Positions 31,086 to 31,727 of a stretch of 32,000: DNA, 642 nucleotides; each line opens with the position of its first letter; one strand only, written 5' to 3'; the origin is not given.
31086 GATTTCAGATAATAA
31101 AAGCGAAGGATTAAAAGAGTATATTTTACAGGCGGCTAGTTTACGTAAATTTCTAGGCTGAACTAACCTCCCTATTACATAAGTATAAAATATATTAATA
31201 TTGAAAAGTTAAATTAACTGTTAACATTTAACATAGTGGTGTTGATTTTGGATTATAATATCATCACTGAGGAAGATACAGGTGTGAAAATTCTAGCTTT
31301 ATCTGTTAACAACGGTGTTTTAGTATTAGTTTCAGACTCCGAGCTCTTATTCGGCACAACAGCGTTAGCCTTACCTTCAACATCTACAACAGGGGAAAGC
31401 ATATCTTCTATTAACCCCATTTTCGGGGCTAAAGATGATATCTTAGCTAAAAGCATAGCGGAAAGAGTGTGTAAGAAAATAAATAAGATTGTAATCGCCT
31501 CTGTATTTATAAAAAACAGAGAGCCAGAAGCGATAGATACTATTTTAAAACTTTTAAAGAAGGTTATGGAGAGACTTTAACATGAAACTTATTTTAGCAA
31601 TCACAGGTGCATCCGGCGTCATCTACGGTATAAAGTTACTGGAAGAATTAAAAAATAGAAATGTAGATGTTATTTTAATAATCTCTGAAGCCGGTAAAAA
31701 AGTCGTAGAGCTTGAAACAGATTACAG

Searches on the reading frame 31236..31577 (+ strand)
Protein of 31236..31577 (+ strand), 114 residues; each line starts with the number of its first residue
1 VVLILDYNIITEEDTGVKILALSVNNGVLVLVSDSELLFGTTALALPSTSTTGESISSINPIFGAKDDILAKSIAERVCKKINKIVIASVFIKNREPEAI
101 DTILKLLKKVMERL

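Call 74: search_protein_families(library=pfam, proteins=[window:31236-31577:+], max_evalue=0.001)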
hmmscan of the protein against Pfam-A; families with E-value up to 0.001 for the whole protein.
window:31236-31577:+ (114 aa): 2 families
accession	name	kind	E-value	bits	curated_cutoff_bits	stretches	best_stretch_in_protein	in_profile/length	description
PF21758.2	PAC_bac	-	6.2e-09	36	27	1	13-113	3-109/115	Bacterial proteasome assembling chaperone-like protein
PF16093.10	PAC4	-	0.00038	20.8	31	1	24-90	9-75/77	Proteasome assembly chaperone 4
